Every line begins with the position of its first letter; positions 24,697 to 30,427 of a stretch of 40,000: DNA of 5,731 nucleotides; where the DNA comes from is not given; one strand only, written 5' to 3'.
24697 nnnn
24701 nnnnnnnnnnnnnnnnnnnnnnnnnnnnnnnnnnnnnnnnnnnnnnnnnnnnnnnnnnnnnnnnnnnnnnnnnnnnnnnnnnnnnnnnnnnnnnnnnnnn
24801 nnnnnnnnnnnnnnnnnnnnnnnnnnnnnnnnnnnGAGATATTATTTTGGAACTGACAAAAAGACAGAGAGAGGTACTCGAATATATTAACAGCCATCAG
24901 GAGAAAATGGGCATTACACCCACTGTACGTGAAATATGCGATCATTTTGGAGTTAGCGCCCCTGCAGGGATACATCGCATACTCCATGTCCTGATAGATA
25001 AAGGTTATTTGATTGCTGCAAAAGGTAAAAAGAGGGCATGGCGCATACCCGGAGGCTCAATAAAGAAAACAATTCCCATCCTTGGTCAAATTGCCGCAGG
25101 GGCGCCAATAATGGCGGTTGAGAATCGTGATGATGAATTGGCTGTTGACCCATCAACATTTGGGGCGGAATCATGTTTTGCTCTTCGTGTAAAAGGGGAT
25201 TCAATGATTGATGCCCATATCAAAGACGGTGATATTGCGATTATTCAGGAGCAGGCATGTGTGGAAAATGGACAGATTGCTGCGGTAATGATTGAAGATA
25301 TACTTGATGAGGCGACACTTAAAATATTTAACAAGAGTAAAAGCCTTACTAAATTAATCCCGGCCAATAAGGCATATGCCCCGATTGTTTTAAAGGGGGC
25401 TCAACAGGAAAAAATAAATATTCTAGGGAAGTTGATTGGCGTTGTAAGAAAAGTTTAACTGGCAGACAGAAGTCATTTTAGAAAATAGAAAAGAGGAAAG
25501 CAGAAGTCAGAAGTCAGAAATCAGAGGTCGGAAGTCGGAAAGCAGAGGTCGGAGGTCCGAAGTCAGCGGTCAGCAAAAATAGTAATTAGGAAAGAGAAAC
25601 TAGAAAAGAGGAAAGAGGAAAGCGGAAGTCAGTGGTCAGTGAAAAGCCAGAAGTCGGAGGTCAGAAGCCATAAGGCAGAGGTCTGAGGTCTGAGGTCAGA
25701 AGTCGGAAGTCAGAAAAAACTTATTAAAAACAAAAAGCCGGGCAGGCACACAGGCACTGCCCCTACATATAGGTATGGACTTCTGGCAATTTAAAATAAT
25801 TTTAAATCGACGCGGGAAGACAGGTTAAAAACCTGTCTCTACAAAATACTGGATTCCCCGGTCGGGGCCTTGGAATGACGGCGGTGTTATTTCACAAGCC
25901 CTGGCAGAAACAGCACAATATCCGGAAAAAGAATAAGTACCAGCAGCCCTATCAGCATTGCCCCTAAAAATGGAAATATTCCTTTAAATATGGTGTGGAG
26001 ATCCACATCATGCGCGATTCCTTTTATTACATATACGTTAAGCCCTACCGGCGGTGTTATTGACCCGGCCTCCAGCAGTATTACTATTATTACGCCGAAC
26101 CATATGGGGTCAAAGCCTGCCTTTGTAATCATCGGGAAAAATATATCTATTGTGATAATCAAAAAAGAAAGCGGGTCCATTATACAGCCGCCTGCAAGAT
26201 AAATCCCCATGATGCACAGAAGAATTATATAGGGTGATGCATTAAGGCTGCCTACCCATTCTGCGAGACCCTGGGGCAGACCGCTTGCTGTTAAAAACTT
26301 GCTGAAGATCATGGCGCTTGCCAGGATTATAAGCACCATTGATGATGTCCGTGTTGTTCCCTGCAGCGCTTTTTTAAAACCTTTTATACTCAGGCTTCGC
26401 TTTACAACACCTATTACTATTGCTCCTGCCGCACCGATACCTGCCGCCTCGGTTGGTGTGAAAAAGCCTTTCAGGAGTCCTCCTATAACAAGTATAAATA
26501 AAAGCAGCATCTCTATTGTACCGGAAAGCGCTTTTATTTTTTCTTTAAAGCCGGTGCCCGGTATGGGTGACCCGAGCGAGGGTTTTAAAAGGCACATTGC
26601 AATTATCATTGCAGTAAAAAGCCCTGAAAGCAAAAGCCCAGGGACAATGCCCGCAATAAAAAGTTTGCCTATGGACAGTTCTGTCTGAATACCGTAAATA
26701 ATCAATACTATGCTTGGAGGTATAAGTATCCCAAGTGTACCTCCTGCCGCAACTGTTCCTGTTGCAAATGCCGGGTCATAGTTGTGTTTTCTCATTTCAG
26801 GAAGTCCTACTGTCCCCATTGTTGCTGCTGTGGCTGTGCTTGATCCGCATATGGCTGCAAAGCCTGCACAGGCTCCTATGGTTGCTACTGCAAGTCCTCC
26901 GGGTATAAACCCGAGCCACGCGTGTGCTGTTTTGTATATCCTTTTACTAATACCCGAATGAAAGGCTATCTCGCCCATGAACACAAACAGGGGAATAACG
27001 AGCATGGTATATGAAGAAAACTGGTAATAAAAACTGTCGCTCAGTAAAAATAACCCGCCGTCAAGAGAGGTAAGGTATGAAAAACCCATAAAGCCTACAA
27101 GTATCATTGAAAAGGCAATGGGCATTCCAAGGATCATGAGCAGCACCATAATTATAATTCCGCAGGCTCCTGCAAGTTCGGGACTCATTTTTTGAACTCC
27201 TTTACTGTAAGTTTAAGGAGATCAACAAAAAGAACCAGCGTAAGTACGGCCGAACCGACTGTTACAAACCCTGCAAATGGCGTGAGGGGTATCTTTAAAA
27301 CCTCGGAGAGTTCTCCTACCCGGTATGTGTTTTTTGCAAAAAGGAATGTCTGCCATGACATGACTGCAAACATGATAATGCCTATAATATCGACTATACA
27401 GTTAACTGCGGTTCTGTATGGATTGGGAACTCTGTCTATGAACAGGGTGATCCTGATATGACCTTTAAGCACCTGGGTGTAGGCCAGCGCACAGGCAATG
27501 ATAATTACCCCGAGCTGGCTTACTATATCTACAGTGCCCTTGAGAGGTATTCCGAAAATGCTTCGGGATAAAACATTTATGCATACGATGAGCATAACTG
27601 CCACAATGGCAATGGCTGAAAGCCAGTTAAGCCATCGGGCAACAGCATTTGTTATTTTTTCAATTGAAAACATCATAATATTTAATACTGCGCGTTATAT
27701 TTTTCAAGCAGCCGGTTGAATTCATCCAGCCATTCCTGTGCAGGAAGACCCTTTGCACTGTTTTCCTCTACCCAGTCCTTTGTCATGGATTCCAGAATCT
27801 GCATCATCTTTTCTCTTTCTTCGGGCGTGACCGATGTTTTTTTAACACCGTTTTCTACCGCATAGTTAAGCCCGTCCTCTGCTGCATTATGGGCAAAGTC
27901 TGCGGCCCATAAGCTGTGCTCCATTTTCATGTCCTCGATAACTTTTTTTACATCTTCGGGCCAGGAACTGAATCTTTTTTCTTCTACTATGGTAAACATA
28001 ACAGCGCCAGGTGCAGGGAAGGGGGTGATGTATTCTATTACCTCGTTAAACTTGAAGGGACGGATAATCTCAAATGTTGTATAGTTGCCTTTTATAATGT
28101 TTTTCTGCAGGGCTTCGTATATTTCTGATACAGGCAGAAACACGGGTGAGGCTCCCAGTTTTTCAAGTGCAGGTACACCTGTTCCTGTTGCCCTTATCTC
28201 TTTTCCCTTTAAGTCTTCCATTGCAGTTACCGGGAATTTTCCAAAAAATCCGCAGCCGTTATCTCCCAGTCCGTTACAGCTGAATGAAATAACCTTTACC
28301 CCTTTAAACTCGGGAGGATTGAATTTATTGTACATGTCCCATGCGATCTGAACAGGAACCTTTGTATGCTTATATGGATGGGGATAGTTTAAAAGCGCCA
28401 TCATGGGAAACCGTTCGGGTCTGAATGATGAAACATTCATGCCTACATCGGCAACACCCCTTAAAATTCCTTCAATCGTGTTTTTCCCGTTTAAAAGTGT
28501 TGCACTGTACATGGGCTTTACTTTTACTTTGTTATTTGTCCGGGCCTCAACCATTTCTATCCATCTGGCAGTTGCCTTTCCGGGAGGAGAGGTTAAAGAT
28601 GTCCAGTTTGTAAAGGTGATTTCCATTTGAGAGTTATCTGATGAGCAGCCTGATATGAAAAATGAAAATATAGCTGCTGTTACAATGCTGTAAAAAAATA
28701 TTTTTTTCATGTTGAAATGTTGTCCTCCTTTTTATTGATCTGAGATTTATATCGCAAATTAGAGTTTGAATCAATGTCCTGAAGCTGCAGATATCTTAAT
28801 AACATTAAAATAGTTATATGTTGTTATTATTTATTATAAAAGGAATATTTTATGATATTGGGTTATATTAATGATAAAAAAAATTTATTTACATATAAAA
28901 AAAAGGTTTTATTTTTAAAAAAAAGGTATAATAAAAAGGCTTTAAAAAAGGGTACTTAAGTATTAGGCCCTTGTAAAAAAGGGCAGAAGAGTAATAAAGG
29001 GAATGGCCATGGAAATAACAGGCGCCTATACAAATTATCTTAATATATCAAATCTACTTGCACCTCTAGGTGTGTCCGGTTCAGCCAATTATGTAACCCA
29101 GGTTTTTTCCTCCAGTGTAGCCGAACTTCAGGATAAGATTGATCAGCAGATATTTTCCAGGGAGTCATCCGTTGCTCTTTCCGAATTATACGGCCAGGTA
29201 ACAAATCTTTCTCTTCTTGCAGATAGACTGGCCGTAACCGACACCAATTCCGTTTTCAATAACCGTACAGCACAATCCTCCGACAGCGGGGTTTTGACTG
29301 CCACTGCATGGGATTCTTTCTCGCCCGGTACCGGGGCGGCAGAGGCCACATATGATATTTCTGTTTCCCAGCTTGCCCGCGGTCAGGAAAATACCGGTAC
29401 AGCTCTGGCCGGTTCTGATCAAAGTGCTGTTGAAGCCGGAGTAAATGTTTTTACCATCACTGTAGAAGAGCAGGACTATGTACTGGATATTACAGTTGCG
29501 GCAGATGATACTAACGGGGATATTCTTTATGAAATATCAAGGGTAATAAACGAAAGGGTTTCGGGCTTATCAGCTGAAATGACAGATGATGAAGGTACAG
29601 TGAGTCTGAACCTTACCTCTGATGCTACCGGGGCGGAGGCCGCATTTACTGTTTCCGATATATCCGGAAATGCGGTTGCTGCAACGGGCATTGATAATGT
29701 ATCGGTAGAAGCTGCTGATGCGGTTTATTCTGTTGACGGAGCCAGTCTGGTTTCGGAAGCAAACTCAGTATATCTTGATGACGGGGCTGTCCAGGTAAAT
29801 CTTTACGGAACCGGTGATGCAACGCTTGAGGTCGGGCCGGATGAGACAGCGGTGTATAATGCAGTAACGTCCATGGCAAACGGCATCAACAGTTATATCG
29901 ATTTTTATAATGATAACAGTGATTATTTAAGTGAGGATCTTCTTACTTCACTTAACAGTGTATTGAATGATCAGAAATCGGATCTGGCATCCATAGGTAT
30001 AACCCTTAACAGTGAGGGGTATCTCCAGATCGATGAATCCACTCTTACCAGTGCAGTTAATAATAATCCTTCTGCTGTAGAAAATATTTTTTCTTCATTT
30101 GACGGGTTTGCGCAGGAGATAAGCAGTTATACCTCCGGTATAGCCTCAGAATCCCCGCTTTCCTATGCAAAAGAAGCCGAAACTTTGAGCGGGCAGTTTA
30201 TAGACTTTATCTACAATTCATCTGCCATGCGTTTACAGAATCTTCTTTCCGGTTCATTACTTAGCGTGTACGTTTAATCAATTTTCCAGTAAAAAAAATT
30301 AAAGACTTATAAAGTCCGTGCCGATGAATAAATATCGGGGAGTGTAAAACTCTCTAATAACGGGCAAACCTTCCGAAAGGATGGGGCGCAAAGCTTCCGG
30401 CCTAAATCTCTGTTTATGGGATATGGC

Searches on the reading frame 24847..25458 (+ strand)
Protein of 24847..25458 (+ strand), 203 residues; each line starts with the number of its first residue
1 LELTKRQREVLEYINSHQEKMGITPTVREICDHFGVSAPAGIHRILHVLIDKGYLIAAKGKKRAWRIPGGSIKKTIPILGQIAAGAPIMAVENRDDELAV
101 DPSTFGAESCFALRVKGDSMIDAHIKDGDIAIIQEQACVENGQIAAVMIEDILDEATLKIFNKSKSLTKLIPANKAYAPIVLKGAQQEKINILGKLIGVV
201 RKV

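Call 5: search_protein_families(library=pfam, proteins=[window:24847-25458:+], max_evalue=0.01)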
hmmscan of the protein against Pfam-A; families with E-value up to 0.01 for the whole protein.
window:24847-25458:+ (203 aa): 5 families
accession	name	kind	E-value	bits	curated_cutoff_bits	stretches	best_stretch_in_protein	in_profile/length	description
PF00717.28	Peptidase_S24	-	1e-29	103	23.3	1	77-197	1-116/116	Peptidase S24-like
PF01726.22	LexA_DNA_bind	-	1.1e-14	54.4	23.7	1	2-64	3-65/65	LexA DNA binding domain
PF12802.13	MarR_2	-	4e-05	24.1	27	1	3-63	3-60/61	MarR family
PF09339.16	HTH_IclR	-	0.0012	19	22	1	9-55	7-48/52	IclR helix-turn-helix domain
PF13730.12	HTH_36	-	0.0014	18.8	25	1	2-55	2-55/55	Helix-turn-helix domain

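Call 7: search_protein_families(library=ncbifam, proteins=[window:24847-25458:+], max_evalue=0.01)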
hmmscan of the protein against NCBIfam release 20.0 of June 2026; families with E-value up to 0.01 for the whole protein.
window:24847-25458:+ (203 aa): 2 families
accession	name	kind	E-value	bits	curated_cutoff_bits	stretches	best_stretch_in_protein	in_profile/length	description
TIGR00498.1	lexA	equivalog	1e-51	175.4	110.95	1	2-203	3-202/203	transcriptional repressor LexA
NF007621.2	PRK10276.1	subfamily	1.7e-13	50.6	110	1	84-196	2-110/115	translesion error-prone DNA polymerase V autoproteolytic subunit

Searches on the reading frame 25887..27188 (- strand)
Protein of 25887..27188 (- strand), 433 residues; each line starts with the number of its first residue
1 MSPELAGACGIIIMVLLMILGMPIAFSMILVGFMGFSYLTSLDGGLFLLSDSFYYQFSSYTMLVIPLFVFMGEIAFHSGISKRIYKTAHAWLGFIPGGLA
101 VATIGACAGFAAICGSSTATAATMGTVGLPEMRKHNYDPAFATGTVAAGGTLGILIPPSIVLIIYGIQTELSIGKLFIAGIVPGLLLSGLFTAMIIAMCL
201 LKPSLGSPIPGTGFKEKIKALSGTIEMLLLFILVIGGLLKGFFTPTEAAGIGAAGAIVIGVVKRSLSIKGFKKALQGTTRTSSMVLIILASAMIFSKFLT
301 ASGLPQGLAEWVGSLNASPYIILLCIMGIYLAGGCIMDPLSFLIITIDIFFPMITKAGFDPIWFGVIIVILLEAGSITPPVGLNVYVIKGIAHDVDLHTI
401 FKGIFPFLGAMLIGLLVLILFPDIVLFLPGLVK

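Call 87: search_protein_families(library=pfam, proteins=[window:25887-27188:-], max_evalue=0.00001)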
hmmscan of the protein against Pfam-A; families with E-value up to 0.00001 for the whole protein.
window:25887-27188:- (433 aa): 1 family
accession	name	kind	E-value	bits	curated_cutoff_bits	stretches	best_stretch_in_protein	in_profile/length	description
PF06808.19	DctM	-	1e-100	337.9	23.8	1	11-423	1-412/413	Tripartite ATP-independent periplasmic transporter, DctM component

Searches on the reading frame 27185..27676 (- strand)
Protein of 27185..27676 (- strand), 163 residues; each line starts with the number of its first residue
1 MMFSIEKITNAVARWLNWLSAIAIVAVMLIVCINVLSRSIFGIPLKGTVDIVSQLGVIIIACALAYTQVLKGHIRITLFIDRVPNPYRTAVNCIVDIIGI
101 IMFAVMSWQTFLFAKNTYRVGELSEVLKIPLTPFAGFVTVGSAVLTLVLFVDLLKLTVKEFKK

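Call 87: search_protein_families(library=pfam, proteins=[window:27185-27676:-], max_evalue=0.00001)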
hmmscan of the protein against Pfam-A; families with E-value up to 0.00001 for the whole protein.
window:27185-27676:- (163 aa): 1 family
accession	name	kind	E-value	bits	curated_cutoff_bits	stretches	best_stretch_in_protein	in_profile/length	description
PF04290.18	DctQ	-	8.6e-24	84.4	28.3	1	27-156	1-129/132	Tripartite ATP-independent periplasmic transporters, DctQ component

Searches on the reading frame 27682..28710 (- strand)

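Call 87: search_protein_families(library=pfam, proteins=[window:27682-28710:-], max_evalue=0.00001)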
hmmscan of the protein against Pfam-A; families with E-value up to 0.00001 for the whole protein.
window:27682-28710:- (342 aa): 1 family
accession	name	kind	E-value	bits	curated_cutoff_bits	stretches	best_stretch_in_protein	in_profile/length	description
PF03480.18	DctP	-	3e-34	119.1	23.4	1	38-315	6-284/286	Bacterial extracellular solute-binding protein, family 7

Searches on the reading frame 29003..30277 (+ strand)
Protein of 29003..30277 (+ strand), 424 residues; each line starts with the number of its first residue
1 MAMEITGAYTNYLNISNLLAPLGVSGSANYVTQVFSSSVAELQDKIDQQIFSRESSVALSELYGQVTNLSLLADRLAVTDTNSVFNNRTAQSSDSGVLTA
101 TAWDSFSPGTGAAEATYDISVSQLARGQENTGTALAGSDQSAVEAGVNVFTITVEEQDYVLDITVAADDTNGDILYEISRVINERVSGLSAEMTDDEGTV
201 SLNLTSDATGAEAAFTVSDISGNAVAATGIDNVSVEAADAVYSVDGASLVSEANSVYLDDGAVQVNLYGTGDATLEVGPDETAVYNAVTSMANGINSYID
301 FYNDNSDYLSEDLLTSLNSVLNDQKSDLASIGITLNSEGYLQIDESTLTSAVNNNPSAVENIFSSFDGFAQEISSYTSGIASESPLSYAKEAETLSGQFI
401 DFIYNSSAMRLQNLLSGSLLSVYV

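Call 87: search_protein_families(library=pfam, proteins=[window:29003-30277:+], max_evalue=0.00001)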
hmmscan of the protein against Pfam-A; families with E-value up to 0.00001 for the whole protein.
window:29003-30277:+ (424 aa): 2 families
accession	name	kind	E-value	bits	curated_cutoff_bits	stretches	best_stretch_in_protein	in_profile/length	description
PF07195.17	FliD_C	-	6.1e-14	52.5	25.4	1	237-382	1-182/236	Flagellar hook-associated protein 2 C-terminus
PF02465.23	FliD_N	-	4.2e-07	31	24.8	1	46-128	23-97/97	Flagellar hook-associated protein 2 N-terminus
